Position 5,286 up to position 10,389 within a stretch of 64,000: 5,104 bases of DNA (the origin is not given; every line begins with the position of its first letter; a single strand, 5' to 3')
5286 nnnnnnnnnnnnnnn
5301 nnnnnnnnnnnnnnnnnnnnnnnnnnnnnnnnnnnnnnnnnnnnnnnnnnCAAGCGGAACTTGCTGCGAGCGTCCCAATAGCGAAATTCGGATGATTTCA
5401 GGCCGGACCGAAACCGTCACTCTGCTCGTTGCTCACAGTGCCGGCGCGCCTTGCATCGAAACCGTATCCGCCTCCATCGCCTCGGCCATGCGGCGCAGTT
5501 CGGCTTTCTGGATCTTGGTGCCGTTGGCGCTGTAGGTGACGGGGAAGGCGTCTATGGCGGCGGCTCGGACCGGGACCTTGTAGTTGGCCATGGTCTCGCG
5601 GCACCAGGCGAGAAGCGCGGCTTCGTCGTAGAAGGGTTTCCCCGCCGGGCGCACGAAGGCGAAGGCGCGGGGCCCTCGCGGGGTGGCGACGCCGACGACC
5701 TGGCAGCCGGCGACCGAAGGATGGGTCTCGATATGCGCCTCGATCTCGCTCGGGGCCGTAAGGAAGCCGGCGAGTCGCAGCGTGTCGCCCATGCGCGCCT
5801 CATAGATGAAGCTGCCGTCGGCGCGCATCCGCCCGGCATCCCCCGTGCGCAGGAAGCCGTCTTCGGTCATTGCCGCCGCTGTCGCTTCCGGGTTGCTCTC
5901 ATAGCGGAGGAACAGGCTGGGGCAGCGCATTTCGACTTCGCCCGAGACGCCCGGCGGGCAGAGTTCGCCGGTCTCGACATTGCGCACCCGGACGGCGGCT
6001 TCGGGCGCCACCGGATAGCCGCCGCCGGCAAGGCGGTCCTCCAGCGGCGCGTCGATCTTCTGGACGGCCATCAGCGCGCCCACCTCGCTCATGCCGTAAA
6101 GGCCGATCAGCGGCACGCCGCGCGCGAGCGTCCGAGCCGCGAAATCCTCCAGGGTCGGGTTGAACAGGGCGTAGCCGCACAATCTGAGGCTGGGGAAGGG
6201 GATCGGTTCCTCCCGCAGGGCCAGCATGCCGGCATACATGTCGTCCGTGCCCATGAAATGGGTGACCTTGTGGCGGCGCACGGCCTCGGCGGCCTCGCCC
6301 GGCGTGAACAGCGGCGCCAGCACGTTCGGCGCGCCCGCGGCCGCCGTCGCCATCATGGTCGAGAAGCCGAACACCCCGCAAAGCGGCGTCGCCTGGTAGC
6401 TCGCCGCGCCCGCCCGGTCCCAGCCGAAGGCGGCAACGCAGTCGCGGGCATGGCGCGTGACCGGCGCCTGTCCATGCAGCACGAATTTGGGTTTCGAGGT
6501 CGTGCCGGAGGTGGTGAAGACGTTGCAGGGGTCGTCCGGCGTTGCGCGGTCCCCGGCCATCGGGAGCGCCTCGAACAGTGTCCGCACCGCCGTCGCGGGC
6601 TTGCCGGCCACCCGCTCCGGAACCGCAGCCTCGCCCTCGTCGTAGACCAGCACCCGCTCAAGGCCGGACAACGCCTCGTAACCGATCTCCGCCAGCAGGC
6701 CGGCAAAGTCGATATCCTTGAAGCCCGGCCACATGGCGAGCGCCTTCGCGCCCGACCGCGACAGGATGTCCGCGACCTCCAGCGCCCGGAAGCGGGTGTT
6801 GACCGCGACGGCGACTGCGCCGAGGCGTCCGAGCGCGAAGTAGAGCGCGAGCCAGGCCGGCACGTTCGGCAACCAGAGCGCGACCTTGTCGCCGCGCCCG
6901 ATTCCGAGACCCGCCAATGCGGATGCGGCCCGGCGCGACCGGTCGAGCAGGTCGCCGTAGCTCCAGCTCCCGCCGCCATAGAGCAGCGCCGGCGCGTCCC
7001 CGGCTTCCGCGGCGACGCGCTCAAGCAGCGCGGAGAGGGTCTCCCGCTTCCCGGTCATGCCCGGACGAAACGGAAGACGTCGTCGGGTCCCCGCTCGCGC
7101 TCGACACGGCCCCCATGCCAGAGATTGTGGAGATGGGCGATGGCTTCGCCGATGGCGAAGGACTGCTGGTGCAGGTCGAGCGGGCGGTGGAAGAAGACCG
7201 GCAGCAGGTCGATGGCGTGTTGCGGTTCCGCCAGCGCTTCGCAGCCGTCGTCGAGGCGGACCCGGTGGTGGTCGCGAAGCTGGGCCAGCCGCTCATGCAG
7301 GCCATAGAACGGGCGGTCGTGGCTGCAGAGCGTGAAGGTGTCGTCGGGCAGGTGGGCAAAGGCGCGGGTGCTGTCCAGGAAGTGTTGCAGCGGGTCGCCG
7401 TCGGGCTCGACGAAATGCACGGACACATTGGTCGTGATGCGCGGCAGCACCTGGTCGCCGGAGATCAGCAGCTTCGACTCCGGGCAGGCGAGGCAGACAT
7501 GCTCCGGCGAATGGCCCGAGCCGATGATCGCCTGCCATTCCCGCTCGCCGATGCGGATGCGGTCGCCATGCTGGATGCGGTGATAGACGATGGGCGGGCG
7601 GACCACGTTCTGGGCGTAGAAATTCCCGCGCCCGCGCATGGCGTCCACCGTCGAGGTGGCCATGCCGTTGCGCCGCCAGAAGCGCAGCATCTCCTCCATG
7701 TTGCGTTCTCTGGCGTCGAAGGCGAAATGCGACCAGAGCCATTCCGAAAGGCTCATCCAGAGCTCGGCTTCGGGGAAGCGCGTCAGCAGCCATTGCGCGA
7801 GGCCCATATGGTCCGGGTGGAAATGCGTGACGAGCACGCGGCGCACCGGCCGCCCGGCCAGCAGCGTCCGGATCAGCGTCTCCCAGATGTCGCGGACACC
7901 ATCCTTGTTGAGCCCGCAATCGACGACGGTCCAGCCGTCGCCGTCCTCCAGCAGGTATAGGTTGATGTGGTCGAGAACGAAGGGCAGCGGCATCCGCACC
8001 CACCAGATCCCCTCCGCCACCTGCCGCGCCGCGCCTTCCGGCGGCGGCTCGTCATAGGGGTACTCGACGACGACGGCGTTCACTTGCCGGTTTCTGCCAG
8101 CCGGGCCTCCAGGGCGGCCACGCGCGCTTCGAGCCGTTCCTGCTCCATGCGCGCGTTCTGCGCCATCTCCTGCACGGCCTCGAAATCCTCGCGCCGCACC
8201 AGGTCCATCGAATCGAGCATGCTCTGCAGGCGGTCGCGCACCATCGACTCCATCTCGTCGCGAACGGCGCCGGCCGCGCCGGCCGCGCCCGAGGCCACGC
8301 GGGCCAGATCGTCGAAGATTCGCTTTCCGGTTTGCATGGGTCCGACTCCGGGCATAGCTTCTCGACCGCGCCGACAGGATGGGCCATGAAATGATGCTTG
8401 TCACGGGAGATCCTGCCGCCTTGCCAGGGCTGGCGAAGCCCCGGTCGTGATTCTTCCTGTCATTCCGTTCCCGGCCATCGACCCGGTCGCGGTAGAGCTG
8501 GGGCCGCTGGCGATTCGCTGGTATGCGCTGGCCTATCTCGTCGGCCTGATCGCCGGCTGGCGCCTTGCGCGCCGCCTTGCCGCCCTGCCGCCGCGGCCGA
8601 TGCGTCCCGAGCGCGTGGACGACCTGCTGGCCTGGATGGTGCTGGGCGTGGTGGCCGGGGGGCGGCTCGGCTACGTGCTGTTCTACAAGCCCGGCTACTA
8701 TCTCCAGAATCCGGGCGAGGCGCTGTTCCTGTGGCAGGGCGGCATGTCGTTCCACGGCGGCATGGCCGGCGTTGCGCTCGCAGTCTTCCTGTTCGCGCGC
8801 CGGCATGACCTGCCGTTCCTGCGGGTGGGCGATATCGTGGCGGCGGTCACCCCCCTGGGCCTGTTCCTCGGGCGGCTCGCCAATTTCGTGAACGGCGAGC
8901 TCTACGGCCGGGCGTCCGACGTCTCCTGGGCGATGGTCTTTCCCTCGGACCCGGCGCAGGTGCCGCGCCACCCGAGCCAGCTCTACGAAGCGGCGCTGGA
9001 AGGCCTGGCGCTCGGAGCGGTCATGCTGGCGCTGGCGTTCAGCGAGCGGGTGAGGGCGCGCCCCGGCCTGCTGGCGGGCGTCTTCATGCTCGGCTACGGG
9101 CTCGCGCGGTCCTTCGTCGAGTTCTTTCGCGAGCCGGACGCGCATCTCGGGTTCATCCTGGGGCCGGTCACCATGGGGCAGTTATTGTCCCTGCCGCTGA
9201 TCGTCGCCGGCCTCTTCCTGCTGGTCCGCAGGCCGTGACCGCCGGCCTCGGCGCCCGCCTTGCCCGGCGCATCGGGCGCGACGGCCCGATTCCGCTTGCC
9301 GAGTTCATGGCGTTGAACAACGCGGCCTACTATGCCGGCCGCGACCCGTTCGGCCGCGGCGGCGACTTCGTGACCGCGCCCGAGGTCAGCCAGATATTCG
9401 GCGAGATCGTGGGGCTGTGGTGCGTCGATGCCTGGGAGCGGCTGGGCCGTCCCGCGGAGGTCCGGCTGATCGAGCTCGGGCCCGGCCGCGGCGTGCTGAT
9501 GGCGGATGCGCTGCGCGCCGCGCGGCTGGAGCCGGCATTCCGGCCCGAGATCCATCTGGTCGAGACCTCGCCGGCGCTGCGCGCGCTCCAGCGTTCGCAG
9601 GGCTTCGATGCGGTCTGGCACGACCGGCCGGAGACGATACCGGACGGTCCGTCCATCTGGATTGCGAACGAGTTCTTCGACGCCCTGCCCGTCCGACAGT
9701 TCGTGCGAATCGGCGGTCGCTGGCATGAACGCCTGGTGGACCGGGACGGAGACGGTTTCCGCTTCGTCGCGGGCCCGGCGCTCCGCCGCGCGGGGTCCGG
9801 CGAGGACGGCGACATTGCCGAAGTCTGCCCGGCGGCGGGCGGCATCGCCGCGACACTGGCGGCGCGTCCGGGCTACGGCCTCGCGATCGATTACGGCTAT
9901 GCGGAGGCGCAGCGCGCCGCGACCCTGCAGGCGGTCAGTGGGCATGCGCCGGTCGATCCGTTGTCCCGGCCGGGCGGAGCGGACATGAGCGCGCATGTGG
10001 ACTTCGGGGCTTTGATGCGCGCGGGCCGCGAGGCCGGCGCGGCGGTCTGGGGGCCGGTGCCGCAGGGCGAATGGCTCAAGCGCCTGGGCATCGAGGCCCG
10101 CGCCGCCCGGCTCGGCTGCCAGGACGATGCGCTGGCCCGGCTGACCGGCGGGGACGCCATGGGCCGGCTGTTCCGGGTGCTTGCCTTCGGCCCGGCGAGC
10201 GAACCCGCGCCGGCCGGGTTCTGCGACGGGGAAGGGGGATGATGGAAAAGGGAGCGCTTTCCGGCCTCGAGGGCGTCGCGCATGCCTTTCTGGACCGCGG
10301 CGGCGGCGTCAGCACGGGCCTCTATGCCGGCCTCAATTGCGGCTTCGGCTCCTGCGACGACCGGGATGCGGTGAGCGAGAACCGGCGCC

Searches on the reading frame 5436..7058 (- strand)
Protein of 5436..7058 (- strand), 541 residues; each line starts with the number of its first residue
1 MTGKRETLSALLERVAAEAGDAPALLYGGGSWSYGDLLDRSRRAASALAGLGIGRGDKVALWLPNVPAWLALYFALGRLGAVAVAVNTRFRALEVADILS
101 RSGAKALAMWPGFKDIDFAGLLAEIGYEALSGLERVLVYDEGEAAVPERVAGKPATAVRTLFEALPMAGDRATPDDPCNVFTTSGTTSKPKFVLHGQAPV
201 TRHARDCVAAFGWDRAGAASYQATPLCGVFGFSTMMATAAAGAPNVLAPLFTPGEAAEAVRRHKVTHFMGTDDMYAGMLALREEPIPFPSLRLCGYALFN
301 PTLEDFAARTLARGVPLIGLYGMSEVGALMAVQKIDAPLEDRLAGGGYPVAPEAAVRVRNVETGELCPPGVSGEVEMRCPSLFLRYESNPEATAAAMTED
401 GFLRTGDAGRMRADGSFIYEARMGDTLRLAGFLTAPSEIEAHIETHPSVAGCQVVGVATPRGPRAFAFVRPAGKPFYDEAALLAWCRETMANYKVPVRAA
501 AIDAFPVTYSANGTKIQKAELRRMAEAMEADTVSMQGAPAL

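Call 81: search_protein_families(library=pfam, proteins=[window:5436-7058:-], max_evalue=0.00001)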
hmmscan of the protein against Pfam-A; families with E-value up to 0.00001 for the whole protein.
window:5436-7058:- (541 aa): 2 families
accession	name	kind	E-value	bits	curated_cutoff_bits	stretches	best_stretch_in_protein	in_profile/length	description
PF00501.34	AMP-binding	-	1.9e-63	215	29.9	1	12-386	1-383/384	AMP-binding enzyme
PF13193.12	AMP-binding_C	-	2.8e-11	44.6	24.5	1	438-510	1-74/76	AMP-binding enzyme C-terminal domain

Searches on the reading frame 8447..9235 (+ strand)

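Call 81: search_protein_families(library=pfam, proteins=[window:8447-9235:+], max_evalue=0.00001)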
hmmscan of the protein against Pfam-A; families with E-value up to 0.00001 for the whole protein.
window:8447-9235:+ (263 aa): 1 family
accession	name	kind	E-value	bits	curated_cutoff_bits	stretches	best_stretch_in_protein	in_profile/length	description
PF01790.23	LGT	-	1.6e-77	260.5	24.9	1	13-260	1-239/240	Prolipoprotein diacylglyceryl transferase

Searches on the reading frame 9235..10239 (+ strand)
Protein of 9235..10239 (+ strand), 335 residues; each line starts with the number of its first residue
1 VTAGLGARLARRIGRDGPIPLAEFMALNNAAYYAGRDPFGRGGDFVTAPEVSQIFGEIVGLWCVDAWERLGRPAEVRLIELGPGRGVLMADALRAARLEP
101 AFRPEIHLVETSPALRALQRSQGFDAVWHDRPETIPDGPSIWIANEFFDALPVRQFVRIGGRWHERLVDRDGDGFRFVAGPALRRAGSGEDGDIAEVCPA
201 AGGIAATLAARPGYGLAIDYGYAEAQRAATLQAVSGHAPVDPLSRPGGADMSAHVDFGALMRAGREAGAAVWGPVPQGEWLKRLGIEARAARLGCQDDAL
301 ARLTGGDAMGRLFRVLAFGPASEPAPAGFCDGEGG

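Call 81: search_protein_families(library=pfam, proteins=[window:9235-10239:+], max_evalue=0.00001)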
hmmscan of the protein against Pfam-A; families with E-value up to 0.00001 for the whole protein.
window:9235-10239:+ (335 aa): 1 family
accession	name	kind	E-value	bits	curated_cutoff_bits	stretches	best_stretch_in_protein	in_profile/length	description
PF02636.23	Methyltransf_28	-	1.3e-51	175.9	23.3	1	59-274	2-248/249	Putative S-adenosyl-L-methionine-dependent methyltransferase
